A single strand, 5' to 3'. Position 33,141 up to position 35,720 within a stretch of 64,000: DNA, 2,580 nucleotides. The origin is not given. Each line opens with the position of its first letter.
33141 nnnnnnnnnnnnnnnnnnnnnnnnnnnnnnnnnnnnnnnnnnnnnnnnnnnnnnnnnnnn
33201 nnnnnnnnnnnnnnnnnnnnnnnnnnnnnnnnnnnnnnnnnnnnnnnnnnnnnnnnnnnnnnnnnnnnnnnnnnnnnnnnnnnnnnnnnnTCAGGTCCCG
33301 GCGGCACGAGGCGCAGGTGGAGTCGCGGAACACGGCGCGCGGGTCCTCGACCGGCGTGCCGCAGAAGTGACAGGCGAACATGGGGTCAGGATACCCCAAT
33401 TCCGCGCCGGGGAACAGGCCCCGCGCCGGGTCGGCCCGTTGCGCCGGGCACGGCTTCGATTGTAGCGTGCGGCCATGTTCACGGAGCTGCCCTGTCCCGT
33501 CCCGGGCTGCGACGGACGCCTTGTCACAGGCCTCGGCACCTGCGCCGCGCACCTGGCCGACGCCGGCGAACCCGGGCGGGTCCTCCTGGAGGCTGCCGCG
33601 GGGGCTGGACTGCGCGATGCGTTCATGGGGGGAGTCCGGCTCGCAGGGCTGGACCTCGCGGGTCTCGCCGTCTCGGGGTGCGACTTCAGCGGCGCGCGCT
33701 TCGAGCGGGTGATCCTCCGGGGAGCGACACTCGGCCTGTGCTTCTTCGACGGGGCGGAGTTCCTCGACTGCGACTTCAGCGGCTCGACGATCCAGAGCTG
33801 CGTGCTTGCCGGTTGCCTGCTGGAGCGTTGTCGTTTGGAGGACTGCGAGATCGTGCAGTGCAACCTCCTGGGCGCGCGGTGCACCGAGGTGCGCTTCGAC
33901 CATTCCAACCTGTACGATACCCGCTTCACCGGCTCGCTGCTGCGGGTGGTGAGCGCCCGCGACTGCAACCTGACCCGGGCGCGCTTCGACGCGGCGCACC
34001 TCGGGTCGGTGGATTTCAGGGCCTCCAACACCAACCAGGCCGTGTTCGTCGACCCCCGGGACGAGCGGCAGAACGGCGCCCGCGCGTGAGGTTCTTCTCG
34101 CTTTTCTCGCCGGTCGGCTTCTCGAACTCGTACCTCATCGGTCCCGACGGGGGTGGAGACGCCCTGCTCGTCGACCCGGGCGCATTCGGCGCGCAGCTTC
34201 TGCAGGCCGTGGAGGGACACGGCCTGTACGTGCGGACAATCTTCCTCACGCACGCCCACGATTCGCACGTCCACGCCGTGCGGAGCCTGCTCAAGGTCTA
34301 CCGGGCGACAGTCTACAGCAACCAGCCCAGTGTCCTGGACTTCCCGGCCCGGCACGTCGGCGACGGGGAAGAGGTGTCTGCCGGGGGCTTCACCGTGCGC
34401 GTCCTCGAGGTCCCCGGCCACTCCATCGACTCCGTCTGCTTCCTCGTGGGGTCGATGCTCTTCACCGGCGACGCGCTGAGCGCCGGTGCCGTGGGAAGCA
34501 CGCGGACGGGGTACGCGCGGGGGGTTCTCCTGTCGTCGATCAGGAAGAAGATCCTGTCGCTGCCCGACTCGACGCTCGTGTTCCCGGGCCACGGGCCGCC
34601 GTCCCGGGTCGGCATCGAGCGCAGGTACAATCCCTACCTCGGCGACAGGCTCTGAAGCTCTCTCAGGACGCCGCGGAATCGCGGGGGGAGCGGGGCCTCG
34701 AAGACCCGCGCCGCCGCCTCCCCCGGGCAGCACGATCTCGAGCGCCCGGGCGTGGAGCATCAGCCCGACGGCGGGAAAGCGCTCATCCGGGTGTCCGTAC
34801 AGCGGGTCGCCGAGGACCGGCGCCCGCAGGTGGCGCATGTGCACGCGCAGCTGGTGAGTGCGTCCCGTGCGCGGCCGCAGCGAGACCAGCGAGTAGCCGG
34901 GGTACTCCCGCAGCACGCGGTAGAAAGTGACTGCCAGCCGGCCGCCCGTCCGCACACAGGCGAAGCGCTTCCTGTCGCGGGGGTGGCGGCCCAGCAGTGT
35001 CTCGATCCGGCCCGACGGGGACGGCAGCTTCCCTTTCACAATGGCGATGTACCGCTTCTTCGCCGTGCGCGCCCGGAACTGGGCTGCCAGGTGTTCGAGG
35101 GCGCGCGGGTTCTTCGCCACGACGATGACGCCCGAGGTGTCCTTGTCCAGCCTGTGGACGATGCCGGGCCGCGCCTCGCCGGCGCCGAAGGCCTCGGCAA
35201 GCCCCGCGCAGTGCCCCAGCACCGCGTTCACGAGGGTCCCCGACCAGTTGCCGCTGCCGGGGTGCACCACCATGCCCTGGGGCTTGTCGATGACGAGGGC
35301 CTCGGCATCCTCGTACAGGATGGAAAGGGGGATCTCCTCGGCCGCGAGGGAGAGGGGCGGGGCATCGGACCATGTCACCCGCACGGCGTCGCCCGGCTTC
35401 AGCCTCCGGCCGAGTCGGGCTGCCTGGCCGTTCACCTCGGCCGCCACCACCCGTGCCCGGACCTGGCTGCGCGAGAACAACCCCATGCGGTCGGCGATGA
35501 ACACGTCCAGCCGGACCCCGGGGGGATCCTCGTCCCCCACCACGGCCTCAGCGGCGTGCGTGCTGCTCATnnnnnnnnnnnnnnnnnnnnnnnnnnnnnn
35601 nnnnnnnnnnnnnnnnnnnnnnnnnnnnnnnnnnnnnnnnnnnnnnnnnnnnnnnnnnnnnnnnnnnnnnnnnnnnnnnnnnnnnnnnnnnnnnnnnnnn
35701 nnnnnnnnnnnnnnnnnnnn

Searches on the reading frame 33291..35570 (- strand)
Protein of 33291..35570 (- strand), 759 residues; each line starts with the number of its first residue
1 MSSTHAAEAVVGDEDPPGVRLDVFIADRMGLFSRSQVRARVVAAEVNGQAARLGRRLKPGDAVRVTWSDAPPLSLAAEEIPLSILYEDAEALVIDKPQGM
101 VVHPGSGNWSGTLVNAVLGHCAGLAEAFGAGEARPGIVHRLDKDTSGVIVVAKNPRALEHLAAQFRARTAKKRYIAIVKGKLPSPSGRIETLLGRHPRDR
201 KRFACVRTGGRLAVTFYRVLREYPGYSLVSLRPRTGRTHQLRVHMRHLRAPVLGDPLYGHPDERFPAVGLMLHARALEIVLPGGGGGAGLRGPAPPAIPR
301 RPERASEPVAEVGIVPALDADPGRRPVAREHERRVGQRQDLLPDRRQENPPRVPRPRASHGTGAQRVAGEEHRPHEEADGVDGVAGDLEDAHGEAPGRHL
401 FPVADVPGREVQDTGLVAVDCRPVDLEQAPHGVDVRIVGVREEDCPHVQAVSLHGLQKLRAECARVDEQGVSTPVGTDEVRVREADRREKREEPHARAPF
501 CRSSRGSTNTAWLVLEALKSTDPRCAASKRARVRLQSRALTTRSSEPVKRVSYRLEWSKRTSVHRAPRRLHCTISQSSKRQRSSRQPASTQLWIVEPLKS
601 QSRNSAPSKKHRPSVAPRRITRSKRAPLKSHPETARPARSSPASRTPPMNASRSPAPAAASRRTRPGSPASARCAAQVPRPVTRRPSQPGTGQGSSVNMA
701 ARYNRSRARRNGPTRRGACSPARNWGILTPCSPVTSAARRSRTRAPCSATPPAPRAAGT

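Call 56: search_protein_families(library=pfam, proteins=[window:33291-35570:-], max_evalue=0.001)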
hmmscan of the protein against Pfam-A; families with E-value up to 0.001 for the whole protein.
window:33291-35570:- (759 aa): 1 family
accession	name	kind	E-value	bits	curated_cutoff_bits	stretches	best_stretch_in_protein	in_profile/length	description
PF00849.27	PseudoU_synth_2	-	1.5e-33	116.6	26.8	1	92-247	3-152/152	RNA pseudouridylate synthase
